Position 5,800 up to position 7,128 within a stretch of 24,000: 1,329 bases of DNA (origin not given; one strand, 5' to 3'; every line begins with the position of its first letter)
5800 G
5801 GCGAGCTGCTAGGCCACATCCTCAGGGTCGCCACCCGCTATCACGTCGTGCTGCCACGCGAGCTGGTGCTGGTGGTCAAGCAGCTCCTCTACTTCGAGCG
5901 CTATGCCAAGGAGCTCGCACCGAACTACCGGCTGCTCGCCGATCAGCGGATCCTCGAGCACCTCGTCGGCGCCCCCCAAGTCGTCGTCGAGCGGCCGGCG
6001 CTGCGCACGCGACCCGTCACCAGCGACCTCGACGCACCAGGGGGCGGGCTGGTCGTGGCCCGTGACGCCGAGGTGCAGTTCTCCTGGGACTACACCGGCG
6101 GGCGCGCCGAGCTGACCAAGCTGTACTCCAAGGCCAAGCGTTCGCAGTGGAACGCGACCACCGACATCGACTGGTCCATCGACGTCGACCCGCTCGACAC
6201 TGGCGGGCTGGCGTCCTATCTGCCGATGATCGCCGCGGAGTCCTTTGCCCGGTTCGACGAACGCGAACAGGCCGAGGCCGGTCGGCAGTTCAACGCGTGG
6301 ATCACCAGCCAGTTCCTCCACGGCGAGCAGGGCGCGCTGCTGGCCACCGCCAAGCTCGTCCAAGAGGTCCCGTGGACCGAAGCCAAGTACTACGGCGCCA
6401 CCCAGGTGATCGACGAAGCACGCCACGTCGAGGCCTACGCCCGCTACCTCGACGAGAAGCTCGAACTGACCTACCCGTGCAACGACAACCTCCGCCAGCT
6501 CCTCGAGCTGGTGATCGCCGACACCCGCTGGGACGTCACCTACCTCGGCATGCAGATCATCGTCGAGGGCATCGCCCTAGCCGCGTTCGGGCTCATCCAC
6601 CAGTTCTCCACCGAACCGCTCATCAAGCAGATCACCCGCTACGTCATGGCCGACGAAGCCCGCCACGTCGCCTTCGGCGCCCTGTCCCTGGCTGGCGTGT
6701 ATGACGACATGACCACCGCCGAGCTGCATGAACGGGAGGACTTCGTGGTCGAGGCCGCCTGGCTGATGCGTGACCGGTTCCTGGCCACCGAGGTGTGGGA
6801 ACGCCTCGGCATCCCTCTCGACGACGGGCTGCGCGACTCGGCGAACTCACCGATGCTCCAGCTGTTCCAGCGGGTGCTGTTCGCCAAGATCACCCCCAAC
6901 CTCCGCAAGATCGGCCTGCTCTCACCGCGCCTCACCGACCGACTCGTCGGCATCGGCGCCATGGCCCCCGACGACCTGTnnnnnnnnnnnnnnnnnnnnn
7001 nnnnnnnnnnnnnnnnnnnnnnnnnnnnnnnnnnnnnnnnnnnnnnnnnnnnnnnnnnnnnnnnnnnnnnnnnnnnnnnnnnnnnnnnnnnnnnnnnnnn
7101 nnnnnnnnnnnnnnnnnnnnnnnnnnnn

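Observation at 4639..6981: UbiB/ABC1 atypical kinase covalently fused to a diiron ferritin-like (R2/AurF/Coq7-type chemistry) domain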

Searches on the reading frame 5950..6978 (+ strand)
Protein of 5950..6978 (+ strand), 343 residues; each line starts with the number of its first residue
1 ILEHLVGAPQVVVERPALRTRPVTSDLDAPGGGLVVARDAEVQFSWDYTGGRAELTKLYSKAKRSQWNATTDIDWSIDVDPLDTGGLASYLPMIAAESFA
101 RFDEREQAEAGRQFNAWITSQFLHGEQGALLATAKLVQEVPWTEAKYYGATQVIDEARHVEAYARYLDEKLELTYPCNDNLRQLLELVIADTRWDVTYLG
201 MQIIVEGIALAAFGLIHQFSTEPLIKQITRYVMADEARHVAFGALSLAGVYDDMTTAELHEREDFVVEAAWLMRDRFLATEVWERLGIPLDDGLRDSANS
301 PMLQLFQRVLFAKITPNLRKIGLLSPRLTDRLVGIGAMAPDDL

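Call 13: search_solved_structures(query=window:5950-6978:+, max_evalue=10, show_alignments=3)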
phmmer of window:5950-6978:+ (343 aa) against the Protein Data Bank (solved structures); distinct sequences matched with E-value up to 10: 3.
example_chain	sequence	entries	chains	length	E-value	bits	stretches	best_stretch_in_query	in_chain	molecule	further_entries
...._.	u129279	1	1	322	5e-05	25.9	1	115-249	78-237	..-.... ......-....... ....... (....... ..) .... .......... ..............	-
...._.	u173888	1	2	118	0.00069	22.1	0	210-241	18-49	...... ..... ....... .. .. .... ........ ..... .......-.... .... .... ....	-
2ipc_A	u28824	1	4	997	0.27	13.6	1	123-220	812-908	Preprotein translocase SecA subunit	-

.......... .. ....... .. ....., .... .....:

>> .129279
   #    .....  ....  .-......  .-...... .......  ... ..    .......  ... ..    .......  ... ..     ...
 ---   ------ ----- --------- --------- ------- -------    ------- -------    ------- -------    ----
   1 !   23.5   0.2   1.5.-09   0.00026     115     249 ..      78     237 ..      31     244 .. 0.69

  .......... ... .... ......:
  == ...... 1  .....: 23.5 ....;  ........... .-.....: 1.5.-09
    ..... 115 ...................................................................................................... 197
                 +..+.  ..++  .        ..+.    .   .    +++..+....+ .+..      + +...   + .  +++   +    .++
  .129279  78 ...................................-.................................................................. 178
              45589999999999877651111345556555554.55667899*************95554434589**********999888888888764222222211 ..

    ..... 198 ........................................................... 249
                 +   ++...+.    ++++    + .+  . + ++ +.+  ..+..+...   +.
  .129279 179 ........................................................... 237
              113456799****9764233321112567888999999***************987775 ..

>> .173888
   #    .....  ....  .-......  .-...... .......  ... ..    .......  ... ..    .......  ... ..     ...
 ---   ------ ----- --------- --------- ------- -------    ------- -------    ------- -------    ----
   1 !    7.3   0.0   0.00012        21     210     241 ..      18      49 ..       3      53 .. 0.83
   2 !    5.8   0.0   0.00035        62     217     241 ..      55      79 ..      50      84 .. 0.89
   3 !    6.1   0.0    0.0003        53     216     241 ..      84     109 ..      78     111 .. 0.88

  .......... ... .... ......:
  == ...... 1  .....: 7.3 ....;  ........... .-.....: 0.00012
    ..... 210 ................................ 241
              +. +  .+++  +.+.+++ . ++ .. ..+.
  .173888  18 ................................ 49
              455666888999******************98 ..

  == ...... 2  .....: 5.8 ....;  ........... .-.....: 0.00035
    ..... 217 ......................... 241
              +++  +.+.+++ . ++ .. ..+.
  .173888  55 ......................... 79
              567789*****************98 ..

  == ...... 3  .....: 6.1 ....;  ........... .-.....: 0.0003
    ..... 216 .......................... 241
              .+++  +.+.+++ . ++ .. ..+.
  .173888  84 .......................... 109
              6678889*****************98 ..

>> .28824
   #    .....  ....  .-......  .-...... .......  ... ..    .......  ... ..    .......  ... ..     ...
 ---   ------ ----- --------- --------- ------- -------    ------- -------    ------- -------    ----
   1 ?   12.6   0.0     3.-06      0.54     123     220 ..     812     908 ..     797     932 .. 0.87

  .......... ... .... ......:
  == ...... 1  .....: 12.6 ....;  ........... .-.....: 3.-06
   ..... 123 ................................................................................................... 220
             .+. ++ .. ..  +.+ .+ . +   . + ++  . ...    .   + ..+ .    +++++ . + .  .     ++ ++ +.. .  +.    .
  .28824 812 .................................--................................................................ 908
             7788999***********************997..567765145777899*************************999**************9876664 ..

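Call 14: find_homologous_proteins(query=window:5950-6978:+, max_evalue=0.001)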
Query window:5950-6978:+ (343 aa): 7987 proteins with E <= 0.001 among 8000 candidates; the best 120 are listed.
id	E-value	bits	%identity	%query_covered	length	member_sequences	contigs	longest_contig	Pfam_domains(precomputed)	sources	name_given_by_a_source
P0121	2.2e-216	736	96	100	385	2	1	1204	PF11583.15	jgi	jgi:hypothetical protein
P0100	5.0e-203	692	90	100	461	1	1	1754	PF27536.1,PF11583.15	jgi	jgi:hypothetical protein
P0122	1.2e-180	618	89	90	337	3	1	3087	PF11583.15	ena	-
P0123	2.6e-179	614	80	100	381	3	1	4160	PF11583.15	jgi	jgi:hypothetical protein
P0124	6.8e-179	612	79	100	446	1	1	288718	PF27536.1,PF11583.15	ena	-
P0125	1.7e-176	604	80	100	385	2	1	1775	PF11583.15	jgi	jgi:hypothetical protein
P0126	4.3e-176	603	81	96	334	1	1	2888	PF11583.15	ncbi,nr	ncbi:MAG TPA: diiron oxygenase, partial [Acidimicrobiales bacterium]|nr:diiron oxygenase [Acidimicro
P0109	1.1e-173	595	78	100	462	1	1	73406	PF27536.1,PF11583.15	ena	-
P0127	5.5e-173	593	77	100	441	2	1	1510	PF27536.1,PF00268.28,PF11583.15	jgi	jgi:hypothetical protein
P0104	1.2e-172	592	81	99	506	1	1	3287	PF27536.1,PF03109.23,PF11583.15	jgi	jgi:hypothetical protein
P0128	6.3e-167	573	87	86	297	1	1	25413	PF11583.15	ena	-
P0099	1.7e-165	568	77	97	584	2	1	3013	PF27536.1,PF03109.23,PF11583.15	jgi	-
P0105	3.3e-160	551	74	100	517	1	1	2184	PF27536.1,PF03109.23,PF11583.15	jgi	jgi:hypothetical protein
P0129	4.7e-159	547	83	85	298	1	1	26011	PF11583.15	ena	-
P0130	3.0e-157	541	98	73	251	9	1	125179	PF11583.15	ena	-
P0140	1.6e-109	384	57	88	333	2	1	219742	PF00268.28,PF11583.15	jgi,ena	-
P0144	7.5e-103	362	56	87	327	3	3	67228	PF11583.15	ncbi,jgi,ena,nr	ncbi:MAG TPA: ferritin-like domain-containing protein [Acidimicrobiales bacterium]|nr:ferritin-like 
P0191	5.1e-99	350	50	97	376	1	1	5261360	PF11583.15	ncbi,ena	-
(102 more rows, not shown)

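Call 17: find_encoding_contigs(protein=P0191, flank=8000, max_places=2)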
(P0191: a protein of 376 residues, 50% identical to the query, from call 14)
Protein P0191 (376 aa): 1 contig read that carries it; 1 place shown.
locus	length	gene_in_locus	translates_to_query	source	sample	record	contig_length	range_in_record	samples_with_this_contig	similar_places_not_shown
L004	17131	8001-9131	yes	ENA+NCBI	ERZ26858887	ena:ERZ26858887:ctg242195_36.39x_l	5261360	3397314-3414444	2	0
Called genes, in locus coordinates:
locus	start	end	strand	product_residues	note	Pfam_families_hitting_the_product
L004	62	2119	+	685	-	PF01757:Acyl_transf_3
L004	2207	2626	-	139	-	PF00472:RF-1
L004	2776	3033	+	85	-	PF00312:Ribosomal_S15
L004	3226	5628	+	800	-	PF01138:RNase_PH, PF03726:PNPase, PF01138:RNase_PH, PF00013:KH_1, PF00575:S1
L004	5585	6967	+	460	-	PF00675:Peptidase_M16, PF05193:Peptidase_M16_C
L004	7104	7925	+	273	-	PF01113:DapB_N, PF05173:DapB_C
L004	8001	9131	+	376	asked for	PF11583:AurF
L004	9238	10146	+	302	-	PF00701:DHDPS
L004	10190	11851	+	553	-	PF00753:Lactamase_B, PF23023:Anti-Pycsar_Apyc1 (faint), PF12706:Lactamase_B_2, PF22505:RNase_J_b_CASP, PF07521:RMMBL, PF17770:RNase_J_C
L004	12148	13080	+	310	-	PF02423:OCD_Mu_crystall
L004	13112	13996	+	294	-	PF10000:ACT_3, PF13840:ACT_7, PF13527:Acetyltransf_9 (faint), PF00583:Acetyltransf_1, PF13673:Acetyltransf_10, PF13508:Acetyltransf_7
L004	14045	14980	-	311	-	PF01112:Asparaginase_2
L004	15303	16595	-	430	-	PF07690:MFS_1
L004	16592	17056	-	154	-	PF01047:MarR, PF12802:MarR_2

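Call 19: find_encoding_contigs(protein=P0140, flank=8000, max_places=2)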
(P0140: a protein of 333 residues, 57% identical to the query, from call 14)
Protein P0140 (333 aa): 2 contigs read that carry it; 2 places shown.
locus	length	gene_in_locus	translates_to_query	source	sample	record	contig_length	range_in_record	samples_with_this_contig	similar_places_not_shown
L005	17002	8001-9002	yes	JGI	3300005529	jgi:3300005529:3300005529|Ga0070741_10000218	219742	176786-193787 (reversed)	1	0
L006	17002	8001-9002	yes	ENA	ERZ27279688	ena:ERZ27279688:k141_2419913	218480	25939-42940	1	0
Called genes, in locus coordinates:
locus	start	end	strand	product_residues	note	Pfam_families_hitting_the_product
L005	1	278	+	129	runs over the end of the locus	PF02036:SCP2 (weak)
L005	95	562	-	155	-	-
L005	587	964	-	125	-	PF13561:adh_short_C2, PF00106:adh_short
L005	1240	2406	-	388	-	PF00108:Thiolase_N, PF02803:Thiolase_C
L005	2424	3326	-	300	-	PF00106:adh_short, PF08659:KR, PF13561:adh_short_C2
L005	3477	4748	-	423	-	PF02771:Acyl-CoA_dh_N, PF02770:Acyl-CoA_dh_M, PF00441:Acyl-CoA_dh_1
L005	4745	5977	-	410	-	PF00067:p450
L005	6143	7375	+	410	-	PF13302:Acetyltransf_3, PF00583:Acetyltransf_1, PF13508:Acetyltransf_7 (weak)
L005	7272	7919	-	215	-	PF00440:TetR_N, PF18556:TetR_C_35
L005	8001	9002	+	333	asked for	PF11583:AurF, PF00268:Ribonuc_red_sm (faint)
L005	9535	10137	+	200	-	PF00990:GGDEF, PF17853:GGDEF_2 (faint)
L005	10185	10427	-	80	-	-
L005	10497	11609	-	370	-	PF00753:Lactamase_B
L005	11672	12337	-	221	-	PF12697:Abhydrolase_6 (faint), PF12146:Hydrolase_4 (faint), PF12695:Abhydrolase_5 (faint), PF00561:Abhydrolase_1 (faint)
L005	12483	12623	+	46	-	-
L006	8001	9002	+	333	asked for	PF11583:AurF, PF00268:Ribonuc_red_sm (faint)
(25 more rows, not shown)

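Call 20: find_encoding_contigs(protein=P0144, flank=8000, max_places=2)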
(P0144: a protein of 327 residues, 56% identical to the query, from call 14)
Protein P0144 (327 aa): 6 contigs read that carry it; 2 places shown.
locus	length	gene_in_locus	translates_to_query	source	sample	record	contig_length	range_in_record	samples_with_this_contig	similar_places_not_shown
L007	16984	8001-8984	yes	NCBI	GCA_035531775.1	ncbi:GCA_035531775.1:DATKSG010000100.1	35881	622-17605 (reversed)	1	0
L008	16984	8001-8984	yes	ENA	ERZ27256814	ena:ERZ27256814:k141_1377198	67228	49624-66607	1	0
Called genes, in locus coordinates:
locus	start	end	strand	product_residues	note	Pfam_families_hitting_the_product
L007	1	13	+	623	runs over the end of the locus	PF07992:Pyr_redox_2, PF13450:NAD_binding_8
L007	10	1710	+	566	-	PF00106:adh_short, PF08659:KR, PF13561:adh_short_C2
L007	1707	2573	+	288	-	PF04909:Amidohydro_2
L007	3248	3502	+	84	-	-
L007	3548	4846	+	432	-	PF02771:Acyl-CoA_dh_N, PF02770:Acyl-CoA_dh_M, PF00441:Acyl-CoA_dh_1, PF08028:Acyl-CoA_dh_2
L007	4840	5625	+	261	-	PF06314:ADC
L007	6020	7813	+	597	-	PF03460:NIR_SIR_ferr, PF01077:NIR_SIR, PF03460:NIR_SIR_ferr, PF01077:NIR_SIR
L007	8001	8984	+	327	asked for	PF11583:AurF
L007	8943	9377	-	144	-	-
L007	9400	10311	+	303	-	PF13391:HNH_2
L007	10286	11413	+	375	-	PF01844:HNH (weak), PF13395:HNH_4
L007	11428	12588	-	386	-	PF22016:DUF6933, PF24735:DUF7686, PF24828:DUF7713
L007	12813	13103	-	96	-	-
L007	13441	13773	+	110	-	PF13560:HTH_31, PF01381:HTH_3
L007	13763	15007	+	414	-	PF07804:HipA_C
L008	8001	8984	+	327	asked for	PF11583:AurF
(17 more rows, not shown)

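Call 31: find_encoding_contigs(protein=P0124, flank=7000, max_places=2)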
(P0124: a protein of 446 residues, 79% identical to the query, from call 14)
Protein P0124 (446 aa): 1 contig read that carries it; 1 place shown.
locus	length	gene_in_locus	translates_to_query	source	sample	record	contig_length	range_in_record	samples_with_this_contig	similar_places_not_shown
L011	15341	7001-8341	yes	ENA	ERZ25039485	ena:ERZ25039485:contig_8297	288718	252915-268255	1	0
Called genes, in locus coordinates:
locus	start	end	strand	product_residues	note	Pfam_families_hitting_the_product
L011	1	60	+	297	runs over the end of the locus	-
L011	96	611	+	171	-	PF07452:CHRD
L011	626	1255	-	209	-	PF00440:TetR_N, PF17918:TetR_C_15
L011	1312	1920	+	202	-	PF04191:PEMT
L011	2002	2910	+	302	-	PF04264:YceI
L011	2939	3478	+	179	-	PF00583:Acetyltransf_1, PF13673:Acetyltransf_10 (weak), PF13508:Acetyltransf_7, PF08445:FR47 (weak)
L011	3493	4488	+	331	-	PF04122:CW_binding_2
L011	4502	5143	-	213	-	-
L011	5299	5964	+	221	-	PF00440:TetR_N, PF18598:TetR_C_36 (weak)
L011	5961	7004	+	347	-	PF03109:ABC1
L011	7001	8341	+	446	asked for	PF27536:UbiB_helical, PF11583:AurF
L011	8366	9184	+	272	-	PF00378:ECH_1, PF16113:ECH_2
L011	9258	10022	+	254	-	PF13350:Y_phosphatase3, PF22784:PTP-SAK (weak)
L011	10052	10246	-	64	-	-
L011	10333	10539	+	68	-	-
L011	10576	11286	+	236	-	-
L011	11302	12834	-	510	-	PF13378:MR_MLE_C (faint)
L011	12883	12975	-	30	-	-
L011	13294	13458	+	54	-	-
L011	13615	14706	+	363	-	-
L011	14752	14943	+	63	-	PF06902:Fer4_19 (weak), PF13459:Fer4_15, PF13370:Fer4_13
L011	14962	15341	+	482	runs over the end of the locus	PF07992:Pyr_redox_2, PF14759:Reductase_C (weak)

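Call 39: search_solved_structures(query=A2, max_evalue=1, show_alignments=2)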
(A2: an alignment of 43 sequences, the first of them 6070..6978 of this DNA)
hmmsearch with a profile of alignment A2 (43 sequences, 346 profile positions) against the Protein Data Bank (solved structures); distinct sequences matched with E-value up to 1: 45.
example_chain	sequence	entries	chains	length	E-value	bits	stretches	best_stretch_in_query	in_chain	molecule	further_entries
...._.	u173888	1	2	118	3.9e-07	32.4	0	200-225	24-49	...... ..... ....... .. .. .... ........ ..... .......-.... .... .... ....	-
5uxg_A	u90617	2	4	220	7.9e-06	28.1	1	131-232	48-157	aldehyde deformylating oxygenase | hypothetic aldehyde deformylating oxygenase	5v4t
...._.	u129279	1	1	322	4.9e-05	25.5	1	104-230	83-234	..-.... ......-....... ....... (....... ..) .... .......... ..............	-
6qjv_A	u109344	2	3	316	0.00015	23.9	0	28-66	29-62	Ribonucleotide reductase small subunit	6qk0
6qk1_A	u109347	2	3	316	0.00024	23.2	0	28-67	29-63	Ribonucleotide reductase small subunit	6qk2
6i93_A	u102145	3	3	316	0.00025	23.1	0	28-71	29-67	Ribonucleotide reductase small subunit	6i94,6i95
6i90_A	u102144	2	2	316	0.00025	23.1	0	28-71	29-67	Ribonucleotide reductase small subunit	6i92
6f6c_A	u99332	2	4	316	0.0003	22.9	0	129-151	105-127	Ribonucleotide reductase small subunit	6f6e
6f6h_A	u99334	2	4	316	0.00037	22.6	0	28-67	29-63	Ribonucleotide reductase small subunit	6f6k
6f6f_A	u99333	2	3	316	0.00037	22.6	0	28-67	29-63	Ribonucleotide reductase small subunit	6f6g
5uxi_A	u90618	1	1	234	0.00037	22.6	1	187-249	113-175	Aldehyde decarbonylase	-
4hr0_A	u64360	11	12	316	0.00038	22.5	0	28-67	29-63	Ribonuleotide reductase small subunit | Ribonucleotide reductase small subunit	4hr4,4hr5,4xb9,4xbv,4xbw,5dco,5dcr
6f6l_A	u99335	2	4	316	0.00039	22.5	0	28-67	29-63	Ribonucleotide reductase small subunit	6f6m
5omj_A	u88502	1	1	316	0.00041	22.4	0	28-67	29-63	Ribonucleotide reductase small subunit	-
6f65_A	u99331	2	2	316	0.00044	22.3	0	28-67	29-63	Ribonucleotide reductase small subunit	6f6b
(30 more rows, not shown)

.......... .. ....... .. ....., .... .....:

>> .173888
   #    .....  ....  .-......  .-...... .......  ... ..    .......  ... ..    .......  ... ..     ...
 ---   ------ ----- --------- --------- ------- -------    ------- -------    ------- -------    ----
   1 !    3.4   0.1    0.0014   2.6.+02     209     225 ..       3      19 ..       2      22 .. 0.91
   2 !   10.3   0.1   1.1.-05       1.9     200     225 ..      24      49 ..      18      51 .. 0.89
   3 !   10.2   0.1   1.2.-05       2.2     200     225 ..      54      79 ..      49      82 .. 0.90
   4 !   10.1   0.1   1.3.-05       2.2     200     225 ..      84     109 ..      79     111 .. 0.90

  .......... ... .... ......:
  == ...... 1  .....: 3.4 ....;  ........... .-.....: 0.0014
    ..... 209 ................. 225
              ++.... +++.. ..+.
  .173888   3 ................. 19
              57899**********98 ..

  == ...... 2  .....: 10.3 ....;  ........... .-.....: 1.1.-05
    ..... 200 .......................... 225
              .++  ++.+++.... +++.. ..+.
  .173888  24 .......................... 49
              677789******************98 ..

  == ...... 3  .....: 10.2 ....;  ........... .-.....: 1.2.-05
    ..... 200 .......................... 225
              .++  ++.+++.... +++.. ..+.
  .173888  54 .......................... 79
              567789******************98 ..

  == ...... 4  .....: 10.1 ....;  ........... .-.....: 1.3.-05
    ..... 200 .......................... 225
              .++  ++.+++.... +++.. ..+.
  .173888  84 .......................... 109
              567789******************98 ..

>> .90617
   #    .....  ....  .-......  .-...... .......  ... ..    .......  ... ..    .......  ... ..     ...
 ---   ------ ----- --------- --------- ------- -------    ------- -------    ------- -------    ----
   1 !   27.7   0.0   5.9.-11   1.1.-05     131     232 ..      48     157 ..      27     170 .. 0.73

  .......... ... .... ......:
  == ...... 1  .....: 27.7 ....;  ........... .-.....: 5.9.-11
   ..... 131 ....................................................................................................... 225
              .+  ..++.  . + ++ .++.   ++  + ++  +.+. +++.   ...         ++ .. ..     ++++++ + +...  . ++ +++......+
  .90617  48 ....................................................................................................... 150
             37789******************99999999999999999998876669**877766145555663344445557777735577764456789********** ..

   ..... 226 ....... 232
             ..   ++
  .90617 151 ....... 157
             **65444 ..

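Call 50: predict_structure(alignment_id=A2)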
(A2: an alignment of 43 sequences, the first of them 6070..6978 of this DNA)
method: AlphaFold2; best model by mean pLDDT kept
length: 303 residues; sequences in the alignment: 43
mean_pLDDT: 86.5   pTM: 0.87
mean pLDDT of the five models: 86.5, 84.1, 83.2, 83.2, 82.5
residues with pLDDT >= 90: 150; 70-90: 125; 50-70: 19; < 50: 9
segments of 3 or more residues with pLDDT < 50: 1-8
pLDDT, mean of each block of 10 residues (from residue 1): 40 83 92 96 67 65 87 92 95 87 82 95 97 96 93 86 88 87 94 95 89 93 94 90 92 88 82 88 93 82 53
secondary structure, 60 per line:
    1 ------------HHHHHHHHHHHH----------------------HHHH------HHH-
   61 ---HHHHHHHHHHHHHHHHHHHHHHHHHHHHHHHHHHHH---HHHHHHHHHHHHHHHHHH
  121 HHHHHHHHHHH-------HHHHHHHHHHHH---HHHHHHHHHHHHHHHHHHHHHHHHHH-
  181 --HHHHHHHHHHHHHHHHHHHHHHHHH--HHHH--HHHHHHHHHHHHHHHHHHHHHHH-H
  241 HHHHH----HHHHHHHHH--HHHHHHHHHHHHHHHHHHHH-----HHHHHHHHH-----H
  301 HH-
elements in order: H13-24 H47-50 H64-99 H103-131 H139-150 H154-179 H183-207 H210-213 H216-238 H240-245 H250-258 H261-280 H286-294

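Call 55: fold_search(model_id=the predicted structure, library=pdb)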
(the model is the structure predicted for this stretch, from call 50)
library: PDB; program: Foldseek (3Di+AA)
matches with E <= 10: 568; with E <= 0.001: 143
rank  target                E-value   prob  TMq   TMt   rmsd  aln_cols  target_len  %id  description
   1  6f6g_A                1.0e-05  1.00  0.52  0.57   7.8       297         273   21  R2-like ligand-binding oxidase V72I mutant with anaerobically reconstituted Mn/Fe cofactor (released 2018-07-04)
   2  6f6f                  1.1e-05  1.00  0.58  0.62   6.3       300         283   18  R2-like ligand-binding oxidase V72I mutant with aerobically reconstituted Mn/Fe cofactor (released 2018-07-04)
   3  3vpm_A                1.5e-05  1.00  0.61  0.64   4.6       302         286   16  Crystal structure of human ribonucleotide reductase subunit M2 (hRRM2) mutant (released 2013-03-06)
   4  6f6b                  1.7e-05  1.00  0.56  0.59   7.3       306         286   18  R2-like ligand-binding oxidase A171F mutant with anaerobically reconstituted Mn/Fe cofactor (released 2018-12-19)
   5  3olj_A                1.9e-05  1.00  0.61  0.65   4.7       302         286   16  Crystal structure of human ribonucleotide reductase subunit M2 (hRRM2) (released 2011-08-31)
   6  4hr0                  2.0e-05  1.00  0.56  0.59   6.5       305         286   19  R2-like ligand-binding oxidase with aerobically reconstituted metal cofactor (released 2013-10-16)
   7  6f65                  2.0e-05  1.00  0.55  0.58   6.9       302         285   18  R2-like ligand-binding oxidase A171F mutant with aerobically reconstituted Mn/Fe cofactor (released 2018-12-19)
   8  5dcs                  2.2e-05  1.00  0.58  0.61   6.3       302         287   18  R2-like ligand-binding oxidase with aerobically reconstituted Mn/Fe cofactor (long soak) (released 2015-09-09)
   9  6i92                  2.2e-05  1.00  0.52  0.59   8.1       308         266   20  R2-like ligand-binding oxidase G68F mutant with anaerobically reconstituted Mn/Fe cofactor (released 2019-10-16)
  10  6qk0_A                2.5e-05  1.00  0.56  0.60   7.1       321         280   19  R2-like ligand-binding oxidase E69D mutant with anaerobically reconstituted Mn/Fe cofactor (released 2020-02-19)
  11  6i95                  2.5e-05  1.00  0.52  0.57   8.1       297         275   20  R2-like ligand-binding oxidase G68L mutant with anaerobically reconstituted Mn/Fe cofactor (released 2019-10-16)
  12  4rc7_A                2.7e-05  1.00  0.58  0.78   5.1       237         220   21  Crystal structure of cyanobacterial aldehyde-deformylating oxygenase F86YF87Y mutant (released 2014-12-17)
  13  4rc6_A                3.0e-05  1.00  0.54  0.74   5.0       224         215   20  Crystal structure of cyanobacterial aldehyde-deformylating oxygenase 122F mutant (released 2014-12-17)
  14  3vpn_A                3.2e-05  1.00  0.59  0.62   4.9       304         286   17  Crystal structure of human ribonucleotide reductase subunit M2 (hRRM2) mutant (released 2013-03-06)
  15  4xbw                  3.6e-05  1.00  0.56  0.61   7.3       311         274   17  R2-like ligand-binding oxidase with aerobically reconstituted dimanganese cofactor (released 2015-09-09)
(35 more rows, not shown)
